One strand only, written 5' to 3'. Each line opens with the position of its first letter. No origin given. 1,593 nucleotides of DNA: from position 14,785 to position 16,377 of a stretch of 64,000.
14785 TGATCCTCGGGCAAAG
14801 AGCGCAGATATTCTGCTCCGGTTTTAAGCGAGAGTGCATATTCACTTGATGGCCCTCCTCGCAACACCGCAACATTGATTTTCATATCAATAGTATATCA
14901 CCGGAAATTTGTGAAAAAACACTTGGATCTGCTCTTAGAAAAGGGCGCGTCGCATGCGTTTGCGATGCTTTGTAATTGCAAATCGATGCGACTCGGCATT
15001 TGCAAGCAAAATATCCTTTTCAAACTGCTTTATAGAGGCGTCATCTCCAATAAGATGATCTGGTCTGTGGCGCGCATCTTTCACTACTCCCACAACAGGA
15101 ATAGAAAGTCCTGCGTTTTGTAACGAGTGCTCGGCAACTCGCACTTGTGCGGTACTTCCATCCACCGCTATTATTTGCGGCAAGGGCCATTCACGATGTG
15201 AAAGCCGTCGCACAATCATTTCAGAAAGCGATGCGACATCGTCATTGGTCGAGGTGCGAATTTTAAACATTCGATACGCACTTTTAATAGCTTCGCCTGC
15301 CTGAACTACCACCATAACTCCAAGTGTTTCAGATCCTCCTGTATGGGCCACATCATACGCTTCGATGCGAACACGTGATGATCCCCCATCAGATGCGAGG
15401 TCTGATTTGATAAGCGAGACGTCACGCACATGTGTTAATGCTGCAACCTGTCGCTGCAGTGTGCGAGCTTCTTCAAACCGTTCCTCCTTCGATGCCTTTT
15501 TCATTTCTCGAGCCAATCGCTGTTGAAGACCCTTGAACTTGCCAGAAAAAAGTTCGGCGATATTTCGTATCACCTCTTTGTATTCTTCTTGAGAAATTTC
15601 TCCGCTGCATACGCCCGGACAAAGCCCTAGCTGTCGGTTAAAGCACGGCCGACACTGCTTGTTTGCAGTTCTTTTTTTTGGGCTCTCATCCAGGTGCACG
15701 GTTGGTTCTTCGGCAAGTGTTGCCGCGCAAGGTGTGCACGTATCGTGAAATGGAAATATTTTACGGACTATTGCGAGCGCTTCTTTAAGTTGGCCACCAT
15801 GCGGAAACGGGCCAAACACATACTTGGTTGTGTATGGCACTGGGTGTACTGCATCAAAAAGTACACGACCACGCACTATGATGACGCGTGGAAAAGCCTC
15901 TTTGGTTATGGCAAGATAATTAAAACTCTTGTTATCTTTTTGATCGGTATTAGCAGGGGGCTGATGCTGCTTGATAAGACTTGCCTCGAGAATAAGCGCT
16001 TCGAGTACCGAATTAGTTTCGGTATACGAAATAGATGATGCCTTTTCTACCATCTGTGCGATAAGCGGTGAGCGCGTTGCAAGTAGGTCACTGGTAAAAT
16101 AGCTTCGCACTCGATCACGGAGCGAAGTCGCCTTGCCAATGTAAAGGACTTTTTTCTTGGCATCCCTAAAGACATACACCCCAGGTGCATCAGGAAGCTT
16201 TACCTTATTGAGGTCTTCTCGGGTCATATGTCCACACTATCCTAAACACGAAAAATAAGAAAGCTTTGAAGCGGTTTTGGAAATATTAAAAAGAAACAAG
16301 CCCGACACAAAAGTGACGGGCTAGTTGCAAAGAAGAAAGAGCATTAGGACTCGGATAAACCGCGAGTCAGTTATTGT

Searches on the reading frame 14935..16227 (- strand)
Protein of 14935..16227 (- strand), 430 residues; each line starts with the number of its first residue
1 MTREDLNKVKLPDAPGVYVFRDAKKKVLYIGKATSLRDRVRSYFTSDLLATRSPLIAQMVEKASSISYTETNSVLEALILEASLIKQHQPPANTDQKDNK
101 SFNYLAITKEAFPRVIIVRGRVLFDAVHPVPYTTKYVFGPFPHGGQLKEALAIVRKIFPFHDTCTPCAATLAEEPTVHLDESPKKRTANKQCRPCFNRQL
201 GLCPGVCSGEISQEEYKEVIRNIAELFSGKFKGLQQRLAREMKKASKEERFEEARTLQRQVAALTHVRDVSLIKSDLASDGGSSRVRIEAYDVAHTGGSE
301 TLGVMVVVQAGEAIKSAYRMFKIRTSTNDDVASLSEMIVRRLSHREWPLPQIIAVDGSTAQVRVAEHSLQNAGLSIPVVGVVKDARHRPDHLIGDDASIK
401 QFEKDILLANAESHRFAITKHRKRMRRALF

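Call 71: search_protein_families(library=pfam, proteins=[window:14935-16227:-], max_evalue=0.001)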
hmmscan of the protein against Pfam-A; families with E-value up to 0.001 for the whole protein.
window:14935-16227:- (430 aa): 5 families
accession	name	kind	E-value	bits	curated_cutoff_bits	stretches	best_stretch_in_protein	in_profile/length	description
PF08459.17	UvrC_RNaseH_dom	-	4.6e-30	105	22.3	1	286-414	11-143/159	UvrC RNAse H endonuclease domain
PF01541.30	GIY-YIG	-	8.2e-08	32.9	22.6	1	15-90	2-74/78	GIY-YIG catalytic domain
PF20815.3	GIY_YIG_2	-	4.7e-05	23.9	22.4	0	21-46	27-54/153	GIY-YIG catalytic domain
PF02151.25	UVR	-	0.00033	20.7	21.5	0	235-263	4-32/36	UvrB/uvrC motif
PF24348.1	DUF7508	-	0.00051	20.6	26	0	10-45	17-51/79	Domain of unknown function (DUF7508)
